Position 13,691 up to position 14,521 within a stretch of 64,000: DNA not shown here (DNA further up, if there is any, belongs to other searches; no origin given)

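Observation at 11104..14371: Orphan GspG-like pseudopilin translationally coupled to a GGDEF-EAL membrane sensor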

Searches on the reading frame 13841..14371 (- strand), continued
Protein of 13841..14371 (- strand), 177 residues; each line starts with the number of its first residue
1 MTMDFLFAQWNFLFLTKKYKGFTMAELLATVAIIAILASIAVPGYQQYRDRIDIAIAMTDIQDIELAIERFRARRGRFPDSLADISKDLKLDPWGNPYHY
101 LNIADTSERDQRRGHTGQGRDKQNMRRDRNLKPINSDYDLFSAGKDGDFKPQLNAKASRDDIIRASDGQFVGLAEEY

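Call 18: search_protein_families(library=pfam, proteins=[L025:10474-12573:+, L029:2023-4158:+, L053:10380-12593:+, L058:10425-12626:+, L062:752-2890:+, L063:10451-13546:+, L071:1090-3342:+, L075:10489-13224:+, L081:4641-6758:+, L022:10439-11383:+], max_evalue=0.001)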
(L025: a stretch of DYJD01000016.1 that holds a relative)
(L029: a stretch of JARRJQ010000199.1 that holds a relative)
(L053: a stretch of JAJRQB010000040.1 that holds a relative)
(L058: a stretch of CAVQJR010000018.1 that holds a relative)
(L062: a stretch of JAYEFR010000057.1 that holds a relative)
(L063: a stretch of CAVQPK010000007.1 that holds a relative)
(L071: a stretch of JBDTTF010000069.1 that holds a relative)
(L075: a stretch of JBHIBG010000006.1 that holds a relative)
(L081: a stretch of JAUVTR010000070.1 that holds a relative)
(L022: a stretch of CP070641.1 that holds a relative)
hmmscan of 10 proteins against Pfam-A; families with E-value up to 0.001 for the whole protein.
L025:10474-12573:+ (700 aa): 6 families
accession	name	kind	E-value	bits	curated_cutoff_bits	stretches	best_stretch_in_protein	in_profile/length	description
PF13487.12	HD_5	-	3.5e-37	128.2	27.2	1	523-687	3-170/170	HD domain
PF01966.28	HD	-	3.5e-20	72.9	22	1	535-654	2-114/116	HD domain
PF00672.30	HAMP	-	7.7e-10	39.4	25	1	308-350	9-51/53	HAMP domain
PF13492.12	GAF_3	-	2.3e-06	28.5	27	1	374-505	3-129/129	GAF domain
PF13185.12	GAF_2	-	3.2e-06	27.8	28.6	1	426-503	56-135/136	GAF domain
PF01590.32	GAF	-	4.6e-05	24.4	22.4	1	373-503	2-133/133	GAF domain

L029:2023-4158:+ (712 aa): 6 families
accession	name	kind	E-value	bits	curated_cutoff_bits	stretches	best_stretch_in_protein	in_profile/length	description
PF13487.12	HD_5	-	1.2e-43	149.3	27.2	1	531-695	2-169/170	HD domain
PF01966.28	HD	-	4e-20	72.7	22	1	544-664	2-115/116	HD domain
PF00672.30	HAMP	-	2e-12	47.7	25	1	305-355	2-52/53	HAMP domain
PF01590.32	GAF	-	8.6e-07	30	22.4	1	377-512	2-133/133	GAF domain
PF13492.12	GAF_3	-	1.2e-06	29.4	27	1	378-514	3-129/129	GAF domain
PF13185.12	GAF_2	-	8.1e-06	26.5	28.6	1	378-512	5-135/136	GAF domain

L053:10380-12593:+ (738 aa): 4 families
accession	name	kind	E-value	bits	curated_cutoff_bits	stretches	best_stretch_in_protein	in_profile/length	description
PF13487.12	HD_5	-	4.9e-34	118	27.2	1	543-707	3-170/170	HD domain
PF01966.28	HD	-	5.5e-20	72.2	22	1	555-675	2-115/116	HD domain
PF00672.30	HAMP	-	1.1e-13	51.7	25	1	315-365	2-52/53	HAMP domain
PF01590.32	GAF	-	0.00013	22.9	22.4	1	386-523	1-133/133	GAF domain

L058:10425-12626:+ (734 aa): 5 families
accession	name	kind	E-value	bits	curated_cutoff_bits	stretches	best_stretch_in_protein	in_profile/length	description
PF13487.12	HD_5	-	2.1e-40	138.7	27.2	1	539-703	3-170/170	HD domain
PF01966.28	HD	-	9.9e-21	74.6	22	1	551-672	2-116/116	HD domain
PF00672.30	HAMP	-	2.3e-11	44.2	25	1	312-361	2-51/53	HAMP domain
PF01590.32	GAF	-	3e-08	34.7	22.4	1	385-519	3-133/133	GAF domain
PF13185.12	GAF_2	-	4.3e-05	24.2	28.6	1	385-519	5-135/136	GAF domain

L062:752-2890:+ (713 aa): 6 families
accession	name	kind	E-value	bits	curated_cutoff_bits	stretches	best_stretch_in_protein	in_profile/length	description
PF13487.12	HD_5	-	1.8e-42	145.4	27.2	1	527-691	3-170/170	HD domain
PF01966.28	HD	-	4e-20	72.7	22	1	539-660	2-116/116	HD domain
PF00672.30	HAMP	-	2e-13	50.9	25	1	302-349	3-50/53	HAMP domain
PF01590.32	GAF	-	1.9e-06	28.8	22.4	1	373-507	2-133/133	GAF domain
PF13185.12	GAF_2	-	1.4e-05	25.7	28.6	1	453-507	81-135/136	GAF domain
PF08668.18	HDOD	-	0.00061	19.8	22.9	0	532-585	91-140/196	HDOD domain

L063:10451-13546:+ (1032 aa): 10 families
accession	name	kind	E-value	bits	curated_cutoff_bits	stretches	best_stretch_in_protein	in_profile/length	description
PF00072.30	Response_reg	-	9e-24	84.2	30.2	1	901-1010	2-109/111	Response regulator receiver domain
PF02518.31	HATPase_c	-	4.4e-22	79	26.4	1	758-876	3-108/111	Histidine kinase-, DNA gyrase B-, and HSP90-like ATPase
PF00672.30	HAMP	-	4.1e-13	49.9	25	1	305-353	3-51/53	HAMP domain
PF00512.31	HisKA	-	3.3e-09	37.1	26.9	1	651-712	3-63/66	His Kinase A (phospho-acceptor) domain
PF13188.13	PAS_8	-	5.9e-08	32.8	21.8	1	531-576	1-43/65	PAS domain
PF13185.12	GAF_2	-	9.2e-08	32.8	28.6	1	378-518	6-136/136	GAF domain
PF01590.32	GAF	-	7.1e-07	30.3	22.4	1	378-517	4-133/133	GAF domain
PF00989.32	PAS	-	8.5e-06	26.2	22.6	1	532-573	2-43/113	PAS fold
PF13492.12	GAF_3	-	5.6e-05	24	27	1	465-517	75-127/129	GAF domain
PF08448.16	PAS_4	-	0.00042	20.9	23.1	0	537-575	1-39/110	PAS fold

L071:1090-3342:+ (751 aa): 4 families
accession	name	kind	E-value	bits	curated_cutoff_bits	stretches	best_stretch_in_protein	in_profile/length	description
PF02518.31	HATPase_c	-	8.8e-22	78.1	26.4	1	481-598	4-109/111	Histidine kinase-, DNA gyrase B-, and HSP90-like ATPase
PF00072.30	Response_reg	-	1.6e-16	60.9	30.2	1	622-734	1-111/111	Response regulator receiver domain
PF00672.30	HAMP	-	2.3e-14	53.9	25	1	280-328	3-51/53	HAMP domain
PF00512.31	HisKA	-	4.7e-06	27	26.9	1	373-435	3-64/66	His Kinase A (phospho-acceptor) domain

L075:10489-13224:+ (912 aa): 9 families
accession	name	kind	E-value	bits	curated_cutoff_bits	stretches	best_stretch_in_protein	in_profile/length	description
PF02518.31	HATPase_c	-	3.6e-27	95.4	26.4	1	670-776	1-110/111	Histidine kinase-, DNA gyrase B-, and HSP90-like ATPase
PF00072.30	Response_reg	-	5.6e-23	81.7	30.2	1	797-906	1-110/111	Response regulator receiver domain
PF00672.30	HAMP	-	6.9e-12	45.9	25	1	302-350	3-51/53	HAMP domain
PF01590.32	GAF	-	2.8e-10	41.3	22.4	1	372-507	1-133/133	GAF domain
PF00512.31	HisKA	-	4.1e-09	36.8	26.9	1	553-620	2-65/66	His Kinase A (phospho-acceptor) domain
PF13185.12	GAF_2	-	6.4e-07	30.1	28.6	1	372-507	3-135/136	GAF domain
PF13492.12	GAF_3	-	9.6e-07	29.7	27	1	374-509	3-129/129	GAF domain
PF13581.12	HATPase_c_2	-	1.3e-05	25.6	27.4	1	675-758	36-113/127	Histidine kinase-like ATPase domain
PF14501.12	HATPase_c_5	-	8.1e-05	22.9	22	1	672-763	3-92/102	GHKL domain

L081:4641-6758:+ (706 aa): 6 families
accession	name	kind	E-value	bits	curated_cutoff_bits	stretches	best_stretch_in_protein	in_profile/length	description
PF13487.12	HD_5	-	1.1e-42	146.1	27.2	1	525-690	2-170/170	HD domain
PF01966.28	HD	-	8.2e-19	68.4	22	1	538-658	2-115/116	HD domain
PF00672.30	HAMP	-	1.5e-12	48.1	25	1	300-349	3-52/53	HAMP domain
PF01590.32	GAF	-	1.7e-11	45.2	22.4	1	371-506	2-133/133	GAF domain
PF13185.12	GAF_2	-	3.3e-07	31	28.6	1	371-506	4-135/136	GAF domain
PF13492.12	GAF_3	-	5.4e-07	30.5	27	1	372-508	3-129/129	GAF domain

L022:10439-11383:+ (315 aa): 2 families
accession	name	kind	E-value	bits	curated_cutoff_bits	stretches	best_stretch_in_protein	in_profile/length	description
PF00924.24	MS_channel_2nd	-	3.2e-09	37.2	20.2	1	108-146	30-68/68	Mechanosensitive ion channel, beta-domain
PF21082.3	MS_channel_3rd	-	3.1e-08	34.3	21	1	152-237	1-86/88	Mechanosensitive ion channel MscS, C-terminal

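Call 31: search_solved_structures(query=A3, max_evalue=0.001, show_alignments=2)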
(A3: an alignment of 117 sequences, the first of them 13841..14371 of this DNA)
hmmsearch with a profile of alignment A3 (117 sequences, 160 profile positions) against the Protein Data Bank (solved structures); distinct sequences matched with E-value up to 0.001: 27.
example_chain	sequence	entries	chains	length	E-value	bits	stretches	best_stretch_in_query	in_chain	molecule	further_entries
9egp_A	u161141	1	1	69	4.6e-16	62.2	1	10-75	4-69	Geopilin domain 1 protein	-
7tgg_A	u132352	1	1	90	9e-15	58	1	8-75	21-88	Geopilin domain 1 protein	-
5kua_A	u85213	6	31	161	1.3e-13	54.2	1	17-100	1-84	pilin | Neisseria meningitidis PilE variant SB-GATDH | Neisseria meningitidis PilE, SB-DATDH variant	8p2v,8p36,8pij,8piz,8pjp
8p3b_A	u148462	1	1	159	1.9e-13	53.7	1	17-98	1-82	Fimbrial protein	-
2hi2_A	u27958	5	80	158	5.1e-13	52.3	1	17-83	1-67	Fimbrial protein | PilA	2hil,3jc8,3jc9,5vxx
1ay2_A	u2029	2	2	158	6.2e-13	52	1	17-82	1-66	TYPE 4 PILIN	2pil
2m7g_A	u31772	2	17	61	1.1e-12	51.2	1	17-75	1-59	Geopilin domain 1 protein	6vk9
5wda_A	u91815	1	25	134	4.7e-12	49.1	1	17-132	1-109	General secretion pathway protein G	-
8tj2_C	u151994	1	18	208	2.4e-11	46.8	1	17-84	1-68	Type IV major pilin protein PilA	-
8tob_GA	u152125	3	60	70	6.1e-11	45.5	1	18-68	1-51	Fimbrial protein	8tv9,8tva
8tum_e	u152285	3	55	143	7.7e-11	45.2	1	17-65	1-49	Type IV major pilin protein PilA | Pilin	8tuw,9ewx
1oqw_A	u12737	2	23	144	1.4e-10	44.4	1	17-65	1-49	Fimbrial protein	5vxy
9laa_A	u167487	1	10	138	5.8e-10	42.3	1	8-48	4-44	Type IV pilin protein PilA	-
3sok_A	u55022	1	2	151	2.5e-08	37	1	17-64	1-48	Fimbrial protein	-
8pfb_G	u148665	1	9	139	8.9e-08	35.2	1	17-78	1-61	Type IV pilin PilE1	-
3g20_A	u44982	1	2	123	9.3e-06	28.7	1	31-131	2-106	Type II secretion protein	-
4lw9_A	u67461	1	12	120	5.3e-05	26.2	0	44-97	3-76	Type II secretion system protein G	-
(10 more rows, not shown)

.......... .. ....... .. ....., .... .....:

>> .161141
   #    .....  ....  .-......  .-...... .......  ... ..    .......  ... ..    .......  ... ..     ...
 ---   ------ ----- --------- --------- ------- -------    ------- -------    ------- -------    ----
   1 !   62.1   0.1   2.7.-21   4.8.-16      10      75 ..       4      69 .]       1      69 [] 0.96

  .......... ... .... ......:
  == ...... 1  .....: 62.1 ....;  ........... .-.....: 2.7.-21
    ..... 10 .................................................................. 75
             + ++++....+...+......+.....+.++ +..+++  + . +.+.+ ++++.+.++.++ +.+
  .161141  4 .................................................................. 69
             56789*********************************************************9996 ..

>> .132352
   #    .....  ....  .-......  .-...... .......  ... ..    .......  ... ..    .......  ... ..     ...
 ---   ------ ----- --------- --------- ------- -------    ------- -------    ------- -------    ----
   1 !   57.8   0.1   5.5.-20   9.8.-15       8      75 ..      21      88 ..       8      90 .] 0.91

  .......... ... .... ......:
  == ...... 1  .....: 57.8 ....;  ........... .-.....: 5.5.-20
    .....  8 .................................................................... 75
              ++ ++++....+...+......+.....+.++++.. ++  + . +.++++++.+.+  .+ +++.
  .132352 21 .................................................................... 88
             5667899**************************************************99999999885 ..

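Call 38: predict_structure(alignment_id=A3)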
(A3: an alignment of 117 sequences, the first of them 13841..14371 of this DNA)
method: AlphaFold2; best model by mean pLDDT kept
length: 177 residues; sequences in the alignment: 117
mean_pLDDT: 88.8   pTM: 0.77
mean pLDDT of the five models: 88.8, 87.2, 86.9, 81.7, 80.8
residues with pLDDT >= 90: 134; 70-90: 15; 50-70: 26; < 50: 2
segments of 3 or more residues with pLDDT < 50: none
pLDDT, mean of each block of 10 residues (from residue 1): 53 55 88 97 97 98 98 98 98 98 91 71 83 94 96 95 97 96
secondary structure, 60 per line:
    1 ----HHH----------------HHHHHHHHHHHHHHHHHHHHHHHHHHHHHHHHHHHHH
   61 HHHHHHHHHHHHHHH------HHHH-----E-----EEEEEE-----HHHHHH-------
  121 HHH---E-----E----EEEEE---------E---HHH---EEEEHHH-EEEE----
elements in order: H24-75 H82-85 E97-102 H108-113 E138-142 E162-165 E170-173

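Call 41: fold_search(model_id=the predicted structure, library=pdb)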
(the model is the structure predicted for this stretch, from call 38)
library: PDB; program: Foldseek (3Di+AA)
matches with E <= 10: 24; with E <= 0.001: 0
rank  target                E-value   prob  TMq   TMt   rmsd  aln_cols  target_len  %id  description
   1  3g20_A                9.9e-03  1.00  0.41  0.62   3.3       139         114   22  Crystal structure of the major pseudopilin from the type 2 secretion system of enterohaemorrhagic Escherichia coli (released 2009-07-28)
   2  4lw9_A                1.1e-02  1.00  0.36  0.53   3.3       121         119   21  Crystal structure of Vibrio cholera major pseudopilin EpsG (released 2014-07-16)
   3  4lw9_K                1.3e-02  1.00  0.39  0.58   3.6       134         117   21  Crystal structure of Vibrio cholera major pseudopilin EpsG (released 2014-07-16)
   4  4lw9_B                1.6e-02  1.00  0.39  0.56   3.6       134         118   21  Crystal structure of Vibrio cholera major pseudopilin EpsG (released 2014-07-16)
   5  4lw9_F                1.8e-02  0.99  0.35  0.53   4.5       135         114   20  Crystal structure of Vibrio cholera major pseudopilin EpsG (released 2014-07-16)
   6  9a1f_A                1.8e-02  0.97  0.40  0.50   5.7       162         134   23  Integrative structure of the XcpGHIJK pseudo pilus filament model of a type II secretion system (released 2021-06-18)
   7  3g20_B                2.2e-02  1.00  0.40  0.58   3.4       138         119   21  Crystal structure of the major pseudopilin from the type 2 secretion system of enterohaemorrhagic Escherichia coli (released 2009-07-28)
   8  3gn9_C                2.2e-02  0.99  0.38  0.58   4.0       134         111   18  Crystal structure of the major pseudopilin from the type 2 secretion system of Vibrio vulnificus (released 2009-07-28)
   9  3fu1_A                2.4e-02  0.99  0.39  0.57   3.8       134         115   21  Crystal structure of the major pseudopilin from the type 2 secretion system of Vibrio cholerae (released 2009-07-28)
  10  3gn9_A                2.7e-02  0.99  0.40  0.62   3.6       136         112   20  Crystal structure of the major pseudopilin from the type 2 secretion system of Vibrio vulnificus (released 2009-07-28)
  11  5vxx_A                3.1e-02  0.63  0.32  0.35  13.1       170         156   16  Cryo-EM reconstruction of Neisseria gonorrhoeae Type IV pilus (released 2017-07-12)
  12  1ay2_A                3.9e-02  1.00  0.32  0.35   2.4        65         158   29  STRUCTURE OF THE FIBER-FORMING PROTEIN PILIN AT 2.6 ANGSTROMS RESOLUTION (released 1998-04-29)
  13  8tj2_A                6.2e-02  0.87  0.29  0.26   5.3        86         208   30  CryoEM structure of Myxococcus xanthus type IV pilus (released 2023-08-09)
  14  5o2y_MODEL_1_A        1.0e-01  0.87  0.37  0.54   4.4       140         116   19  NMR structure of the calcium bound form of PulG, major pseudopilin from Klebsiella oxytoca T2SS (released 2017-10-18)
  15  3fu1_B                1.5e-01  0.89  0.35  0.54   3.8       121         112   19  Crystal structure of the major pseudopilin from the type 2 secretion system of Vibrio cholerae (released 2009-07-28)
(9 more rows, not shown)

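Call 42: find_homologous_proteins(query=L017:10580-11296:+, max_evalue=0.001)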
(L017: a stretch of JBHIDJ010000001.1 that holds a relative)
Query L017:10580-11296:+: 679 candidates shared short words with the query, none scored E <= 0.001.

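Call 58: find_related_loci(query=A5, collection=metagenome_contigs, flank=3000)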
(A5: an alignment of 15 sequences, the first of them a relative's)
Query A5 (360 aa) in metagenome_contigs; peptide patterns used: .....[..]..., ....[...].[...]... (x = any residue, [..] = any of these).
600 stretches matched a pattern (row limit reached: there are more); 380 encode a relative of the query (tblastn E <= 1e-3); the best 80 are kept; 80 distinct loci.
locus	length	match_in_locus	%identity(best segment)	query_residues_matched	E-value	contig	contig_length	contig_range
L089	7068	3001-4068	71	3-360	4e-168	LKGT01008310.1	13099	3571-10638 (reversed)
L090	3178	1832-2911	53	3-360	4e-121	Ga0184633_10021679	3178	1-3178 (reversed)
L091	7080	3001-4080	53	3-360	6e-115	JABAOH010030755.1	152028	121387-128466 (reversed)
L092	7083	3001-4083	52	3-360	4e-110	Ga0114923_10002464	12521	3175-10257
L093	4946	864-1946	47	2-360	7e-109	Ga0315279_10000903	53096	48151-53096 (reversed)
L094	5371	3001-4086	51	1-360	1e-108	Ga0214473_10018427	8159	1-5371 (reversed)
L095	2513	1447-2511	48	3-358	9e-113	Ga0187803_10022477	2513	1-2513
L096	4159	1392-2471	48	3-360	4e-107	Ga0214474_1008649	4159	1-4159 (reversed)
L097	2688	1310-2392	47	2-360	4e-108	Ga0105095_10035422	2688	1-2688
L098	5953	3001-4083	48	3-360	4e-104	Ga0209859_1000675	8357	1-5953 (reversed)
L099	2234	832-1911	45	3-360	4e-107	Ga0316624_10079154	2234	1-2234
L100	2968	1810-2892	45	1-360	2e-104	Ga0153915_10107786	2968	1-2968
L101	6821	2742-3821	46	3-360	1e-101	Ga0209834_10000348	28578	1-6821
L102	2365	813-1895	47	2-360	3e-104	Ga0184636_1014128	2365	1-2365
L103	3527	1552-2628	46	3-360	1e-100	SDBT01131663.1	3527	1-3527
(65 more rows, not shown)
